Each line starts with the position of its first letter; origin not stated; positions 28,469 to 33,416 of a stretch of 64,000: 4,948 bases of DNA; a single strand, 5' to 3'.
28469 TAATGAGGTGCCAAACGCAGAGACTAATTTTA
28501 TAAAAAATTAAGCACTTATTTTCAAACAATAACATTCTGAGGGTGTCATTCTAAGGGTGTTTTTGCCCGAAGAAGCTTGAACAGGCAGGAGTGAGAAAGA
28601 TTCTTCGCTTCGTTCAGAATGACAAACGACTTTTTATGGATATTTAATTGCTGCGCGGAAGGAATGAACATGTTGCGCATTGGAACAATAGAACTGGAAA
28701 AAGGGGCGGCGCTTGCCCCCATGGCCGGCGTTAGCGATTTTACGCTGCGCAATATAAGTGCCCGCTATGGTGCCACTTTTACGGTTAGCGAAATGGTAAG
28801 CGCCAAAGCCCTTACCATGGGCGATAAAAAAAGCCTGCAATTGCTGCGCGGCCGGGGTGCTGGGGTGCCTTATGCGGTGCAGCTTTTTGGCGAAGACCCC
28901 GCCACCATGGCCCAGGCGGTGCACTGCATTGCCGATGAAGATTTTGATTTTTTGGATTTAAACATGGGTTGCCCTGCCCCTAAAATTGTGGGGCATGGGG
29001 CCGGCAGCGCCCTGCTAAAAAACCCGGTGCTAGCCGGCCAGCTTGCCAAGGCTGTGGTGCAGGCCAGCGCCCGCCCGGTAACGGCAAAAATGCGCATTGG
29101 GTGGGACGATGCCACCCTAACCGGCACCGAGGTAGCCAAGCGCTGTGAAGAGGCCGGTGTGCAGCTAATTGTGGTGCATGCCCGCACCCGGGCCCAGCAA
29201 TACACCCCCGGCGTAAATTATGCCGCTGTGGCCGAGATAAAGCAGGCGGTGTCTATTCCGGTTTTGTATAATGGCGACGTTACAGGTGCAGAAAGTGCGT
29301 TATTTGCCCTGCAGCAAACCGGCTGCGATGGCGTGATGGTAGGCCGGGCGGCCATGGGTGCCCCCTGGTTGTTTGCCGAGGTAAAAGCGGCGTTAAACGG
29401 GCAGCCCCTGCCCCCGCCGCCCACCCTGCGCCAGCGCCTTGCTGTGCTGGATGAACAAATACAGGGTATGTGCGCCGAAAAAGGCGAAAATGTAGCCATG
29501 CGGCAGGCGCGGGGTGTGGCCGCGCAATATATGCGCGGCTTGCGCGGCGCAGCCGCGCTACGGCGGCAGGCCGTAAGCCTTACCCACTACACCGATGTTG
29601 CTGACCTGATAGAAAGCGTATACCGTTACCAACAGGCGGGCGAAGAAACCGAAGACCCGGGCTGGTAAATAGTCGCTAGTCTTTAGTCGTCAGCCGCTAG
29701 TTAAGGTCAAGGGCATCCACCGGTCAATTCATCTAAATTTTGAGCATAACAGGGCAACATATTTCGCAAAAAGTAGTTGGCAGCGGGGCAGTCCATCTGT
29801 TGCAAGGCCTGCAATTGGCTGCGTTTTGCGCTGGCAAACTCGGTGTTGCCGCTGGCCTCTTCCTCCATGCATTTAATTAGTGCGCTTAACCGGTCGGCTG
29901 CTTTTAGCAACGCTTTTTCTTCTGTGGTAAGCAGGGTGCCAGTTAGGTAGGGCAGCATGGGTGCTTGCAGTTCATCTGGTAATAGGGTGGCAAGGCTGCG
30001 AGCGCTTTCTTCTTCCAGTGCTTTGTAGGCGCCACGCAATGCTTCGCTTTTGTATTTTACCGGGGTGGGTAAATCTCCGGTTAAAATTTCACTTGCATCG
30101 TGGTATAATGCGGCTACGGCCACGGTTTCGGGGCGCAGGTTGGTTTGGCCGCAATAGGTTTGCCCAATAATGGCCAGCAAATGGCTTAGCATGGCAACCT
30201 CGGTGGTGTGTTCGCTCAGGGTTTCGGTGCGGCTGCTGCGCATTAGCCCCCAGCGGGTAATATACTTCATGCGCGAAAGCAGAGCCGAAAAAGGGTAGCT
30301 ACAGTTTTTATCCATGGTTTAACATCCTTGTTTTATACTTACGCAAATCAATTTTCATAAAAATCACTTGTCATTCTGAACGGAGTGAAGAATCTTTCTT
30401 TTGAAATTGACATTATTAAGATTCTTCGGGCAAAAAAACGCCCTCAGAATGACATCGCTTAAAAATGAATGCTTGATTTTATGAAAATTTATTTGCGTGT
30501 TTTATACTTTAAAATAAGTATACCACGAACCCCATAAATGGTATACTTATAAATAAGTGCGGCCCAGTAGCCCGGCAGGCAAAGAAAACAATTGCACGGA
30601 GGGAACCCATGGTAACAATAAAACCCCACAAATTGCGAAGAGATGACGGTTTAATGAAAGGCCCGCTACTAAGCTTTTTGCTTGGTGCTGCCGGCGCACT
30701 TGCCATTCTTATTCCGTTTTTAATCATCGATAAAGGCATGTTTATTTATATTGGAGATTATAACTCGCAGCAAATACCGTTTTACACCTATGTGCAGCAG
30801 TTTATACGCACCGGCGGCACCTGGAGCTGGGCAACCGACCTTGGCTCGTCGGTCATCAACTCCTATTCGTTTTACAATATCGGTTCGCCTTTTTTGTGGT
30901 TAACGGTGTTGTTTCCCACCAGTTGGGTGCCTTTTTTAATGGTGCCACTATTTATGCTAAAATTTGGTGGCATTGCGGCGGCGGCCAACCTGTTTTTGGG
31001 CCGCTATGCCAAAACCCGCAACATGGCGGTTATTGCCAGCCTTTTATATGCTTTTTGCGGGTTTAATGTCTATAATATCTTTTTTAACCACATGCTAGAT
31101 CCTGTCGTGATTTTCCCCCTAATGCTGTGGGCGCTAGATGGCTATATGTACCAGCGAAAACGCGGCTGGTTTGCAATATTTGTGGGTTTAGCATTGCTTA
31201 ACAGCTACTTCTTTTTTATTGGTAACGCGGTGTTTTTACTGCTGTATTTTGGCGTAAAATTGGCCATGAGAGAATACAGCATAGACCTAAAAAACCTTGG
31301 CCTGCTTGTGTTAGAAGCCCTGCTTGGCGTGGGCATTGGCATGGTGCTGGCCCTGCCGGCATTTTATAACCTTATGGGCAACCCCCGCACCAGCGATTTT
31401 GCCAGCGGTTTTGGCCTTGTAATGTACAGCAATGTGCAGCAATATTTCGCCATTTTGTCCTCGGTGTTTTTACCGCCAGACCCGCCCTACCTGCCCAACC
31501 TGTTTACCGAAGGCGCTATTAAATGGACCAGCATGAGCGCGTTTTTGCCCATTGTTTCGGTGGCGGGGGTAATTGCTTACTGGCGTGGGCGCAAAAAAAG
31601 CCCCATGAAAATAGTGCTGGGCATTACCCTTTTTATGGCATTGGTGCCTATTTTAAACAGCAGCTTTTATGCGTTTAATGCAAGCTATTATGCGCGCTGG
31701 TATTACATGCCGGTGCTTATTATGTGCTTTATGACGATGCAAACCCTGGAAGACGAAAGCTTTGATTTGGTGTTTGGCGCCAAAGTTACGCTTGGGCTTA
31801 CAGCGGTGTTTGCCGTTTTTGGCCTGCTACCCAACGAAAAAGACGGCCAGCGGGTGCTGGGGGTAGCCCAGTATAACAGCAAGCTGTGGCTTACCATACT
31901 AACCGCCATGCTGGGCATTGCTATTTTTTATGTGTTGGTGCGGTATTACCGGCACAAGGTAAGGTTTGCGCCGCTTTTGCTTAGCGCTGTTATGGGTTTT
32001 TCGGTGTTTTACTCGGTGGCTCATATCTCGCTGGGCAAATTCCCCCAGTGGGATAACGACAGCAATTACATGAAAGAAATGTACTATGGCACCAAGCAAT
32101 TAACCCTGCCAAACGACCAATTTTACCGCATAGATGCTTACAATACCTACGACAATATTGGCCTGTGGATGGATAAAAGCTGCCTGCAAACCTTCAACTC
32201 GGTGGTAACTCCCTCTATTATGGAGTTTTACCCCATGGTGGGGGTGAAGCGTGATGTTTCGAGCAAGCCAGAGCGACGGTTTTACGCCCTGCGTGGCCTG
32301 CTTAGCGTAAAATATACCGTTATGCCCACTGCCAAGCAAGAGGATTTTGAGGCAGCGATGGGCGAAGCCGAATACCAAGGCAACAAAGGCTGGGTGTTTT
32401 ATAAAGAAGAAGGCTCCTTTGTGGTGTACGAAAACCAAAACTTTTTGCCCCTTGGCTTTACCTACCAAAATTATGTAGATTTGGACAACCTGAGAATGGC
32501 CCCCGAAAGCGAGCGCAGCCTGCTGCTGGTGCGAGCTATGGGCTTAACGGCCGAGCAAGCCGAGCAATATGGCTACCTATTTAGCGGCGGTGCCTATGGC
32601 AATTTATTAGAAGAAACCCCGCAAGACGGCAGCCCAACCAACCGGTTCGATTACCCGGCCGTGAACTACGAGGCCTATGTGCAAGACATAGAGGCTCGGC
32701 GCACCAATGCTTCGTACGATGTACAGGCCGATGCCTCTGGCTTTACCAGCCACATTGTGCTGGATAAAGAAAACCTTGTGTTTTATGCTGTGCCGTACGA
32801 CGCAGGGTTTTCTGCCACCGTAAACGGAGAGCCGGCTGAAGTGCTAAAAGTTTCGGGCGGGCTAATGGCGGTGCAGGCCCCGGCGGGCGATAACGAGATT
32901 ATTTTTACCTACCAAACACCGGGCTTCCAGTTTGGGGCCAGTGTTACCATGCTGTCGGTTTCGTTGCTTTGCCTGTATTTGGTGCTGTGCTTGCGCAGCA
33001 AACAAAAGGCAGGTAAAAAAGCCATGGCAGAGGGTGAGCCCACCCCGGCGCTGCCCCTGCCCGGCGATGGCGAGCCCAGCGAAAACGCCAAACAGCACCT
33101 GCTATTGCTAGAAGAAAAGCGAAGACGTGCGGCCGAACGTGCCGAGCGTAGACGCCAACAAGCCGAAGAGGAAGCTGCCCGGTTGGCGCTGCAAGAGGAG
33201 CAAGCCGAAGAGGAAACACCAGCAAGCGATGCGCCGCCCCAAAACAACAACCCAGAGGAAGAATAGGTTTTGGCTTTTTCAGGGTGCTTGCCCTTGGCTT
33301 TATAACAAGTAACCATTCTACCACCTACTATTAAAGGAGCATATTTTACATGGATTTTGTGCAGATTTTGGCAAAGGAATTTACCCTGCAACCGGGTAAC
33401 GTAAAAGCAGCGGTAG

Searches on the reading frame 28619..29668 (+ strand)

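Call 49: search_protein_families(library=pfam, proteins=[window:28619-29668:+], max_evalue=0.00001)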
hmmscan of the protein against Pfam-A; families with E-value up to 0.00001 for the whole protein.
window:28619-29668:+ (349 aa): 1 family
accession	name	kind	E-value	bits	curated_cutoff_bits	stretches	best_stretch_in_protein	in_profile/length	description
PF01207.24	Dus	-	1.1e-85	288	20.4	1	32-329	2-300/311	Dihydrouridine synthase (Dus)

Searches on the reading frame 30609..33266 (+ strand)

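Call 49: search_protein_families(library=pfam, proteins=[window:30609-33266:+], max_evalue=0.00001)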
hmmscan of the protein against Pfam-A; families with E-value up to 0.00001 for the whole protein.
window:30609-33266:+ (885 aa): 1 family
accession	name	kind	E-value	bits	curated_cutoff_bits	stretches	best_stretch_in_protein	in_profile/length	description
PF09586.16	YfhO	-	2.2e-72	245.1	28.5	2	39-628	19-603/835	Bacterial membrane protein YfhO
